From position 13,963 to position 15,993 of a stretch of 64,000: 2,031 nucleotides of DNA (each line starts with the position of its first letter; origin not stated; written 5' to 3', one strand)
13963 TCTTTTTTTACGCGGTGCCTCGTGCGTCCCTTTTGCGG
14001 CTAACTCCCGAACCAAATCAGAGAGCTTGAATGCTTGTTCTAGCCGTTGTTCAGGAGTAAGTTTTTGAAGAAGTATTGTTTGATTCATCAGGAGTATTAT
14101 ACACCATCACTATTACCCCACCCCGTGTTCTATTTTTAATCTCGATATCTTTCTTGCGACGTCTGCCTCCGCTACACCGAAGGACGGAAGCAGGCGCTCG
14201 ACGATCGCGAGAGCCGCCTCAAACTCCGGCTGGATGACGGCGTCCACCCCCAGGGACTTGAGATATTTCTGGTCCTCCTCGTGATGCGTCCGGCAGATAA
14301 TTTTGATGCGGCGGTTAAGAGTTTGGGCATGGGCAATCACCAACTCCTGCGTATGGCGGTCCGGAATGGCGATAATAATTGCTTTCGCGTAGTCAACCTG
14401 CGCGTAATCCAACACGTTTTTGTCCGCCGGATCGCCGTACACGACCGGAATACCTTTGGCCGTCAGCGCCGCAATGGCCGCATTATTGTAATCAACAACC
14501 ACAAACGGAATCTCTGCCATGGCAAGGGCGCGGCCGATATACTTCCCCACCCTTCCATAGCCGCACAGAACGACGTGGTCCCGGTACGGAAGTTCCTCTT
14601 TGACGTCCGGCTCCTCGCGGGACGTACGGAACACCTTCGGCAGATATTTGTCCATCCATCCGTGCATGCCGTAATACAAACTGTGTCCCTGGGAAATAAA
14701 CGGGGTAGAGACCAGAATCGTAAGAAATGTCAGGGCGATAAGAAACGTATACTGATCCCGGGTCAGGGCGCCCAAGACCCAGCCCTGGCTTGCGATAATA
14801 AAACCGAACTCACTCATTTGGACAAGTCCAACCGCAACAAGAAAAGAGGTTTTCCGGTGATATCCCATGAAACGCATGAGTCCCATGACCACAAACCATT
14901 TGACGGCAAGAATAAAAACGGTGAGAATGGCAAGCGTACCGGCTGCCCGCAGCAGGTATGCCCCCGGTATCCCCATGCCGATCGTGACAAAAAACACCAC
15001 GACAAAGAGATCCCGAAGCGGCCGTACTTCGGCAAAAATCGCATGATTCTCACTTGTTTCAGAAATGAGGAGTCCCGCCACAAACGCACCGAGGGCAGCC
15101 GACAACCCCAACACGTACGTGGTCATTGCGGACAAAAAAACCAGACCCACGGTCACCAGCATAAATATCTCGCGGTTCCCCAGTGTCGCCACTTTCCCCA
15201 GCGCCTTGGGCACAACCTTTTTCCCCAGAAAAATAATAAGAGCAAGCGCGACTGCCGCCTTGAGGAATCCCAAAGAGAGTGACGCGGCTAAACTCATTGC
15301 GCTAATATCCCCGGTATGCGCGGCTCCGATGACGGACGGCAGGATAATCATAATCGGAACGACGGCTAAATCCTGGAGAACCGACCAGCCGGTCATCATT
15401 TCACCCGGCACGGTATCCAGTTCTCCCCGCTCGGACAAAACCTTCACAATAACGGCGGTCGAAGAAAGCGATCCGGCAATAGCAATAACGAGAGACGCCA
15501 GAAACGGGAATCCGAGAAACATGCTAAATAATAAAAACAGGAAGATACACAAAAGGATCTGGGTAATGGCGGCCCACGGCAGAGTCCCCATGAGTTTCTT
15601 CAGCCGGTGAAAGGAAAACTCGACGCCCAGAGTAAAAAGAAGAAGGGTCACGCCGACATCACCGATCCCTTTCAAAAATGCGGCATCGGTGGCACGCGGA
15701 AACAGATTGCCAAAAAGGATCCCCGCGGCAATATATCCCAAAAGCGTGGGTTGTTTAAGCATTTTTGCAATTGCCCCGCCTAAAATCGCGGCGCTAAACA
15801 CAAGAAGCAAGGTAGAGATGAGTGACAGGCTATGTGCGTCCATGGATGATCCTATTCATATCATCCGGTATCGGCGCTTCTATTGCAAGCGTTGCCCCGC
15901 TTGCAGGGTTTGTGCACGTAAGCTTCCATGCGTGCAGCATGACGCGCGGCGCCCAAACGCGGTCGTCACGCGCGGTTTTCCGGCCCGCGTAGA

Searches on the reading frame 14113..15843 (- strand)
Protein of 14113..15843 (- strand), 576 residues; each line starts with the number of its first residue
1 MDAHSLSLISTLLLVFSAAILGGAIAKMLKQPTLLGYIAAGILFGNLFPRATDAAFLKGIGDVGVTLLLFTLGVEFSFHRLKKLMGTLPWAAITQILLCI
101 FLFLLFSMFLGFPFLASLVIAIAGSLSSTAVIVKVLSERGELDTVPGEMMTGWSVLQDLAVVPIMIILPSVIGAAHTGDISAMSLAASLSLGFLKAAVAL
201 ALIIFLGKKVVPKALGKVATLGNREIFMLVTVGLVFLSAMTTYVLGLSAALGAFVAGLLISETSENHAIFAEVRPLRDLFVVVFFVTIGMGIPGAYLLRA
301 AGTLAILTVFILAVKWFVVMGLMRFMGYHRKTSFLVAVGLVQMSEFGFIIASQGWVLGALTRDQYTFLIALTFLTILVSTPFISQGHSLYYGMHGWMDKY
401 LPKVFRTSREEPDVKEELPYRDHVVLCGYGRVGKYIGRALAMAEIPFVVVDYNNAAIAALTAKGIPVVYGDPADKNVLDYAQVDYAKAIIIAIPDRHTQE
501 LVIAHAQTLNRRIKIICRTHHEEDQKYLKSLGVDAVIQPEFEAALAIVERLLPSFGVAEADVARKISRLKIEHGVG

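Call 9: search_protein_families(library=pfam, proteins=[window:14113-15843:-], max_evalue=0.01)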
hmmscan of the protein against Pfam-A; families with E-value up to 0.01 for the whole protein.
window:14113-15843:- (576 aa): 2 families
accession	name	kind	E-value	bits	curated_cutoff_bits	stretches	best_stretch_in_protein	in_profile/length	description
PF00999.27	Na_H_Exchanger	-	4.4e-52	177.6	26.2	1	18-381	3-367/375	Sodium/hydrogen exchanger, transmembrane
PF02254.24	TrkA_N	-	8.1e-28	97.5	23.8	1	424-539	1-116/116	TrkA-N domain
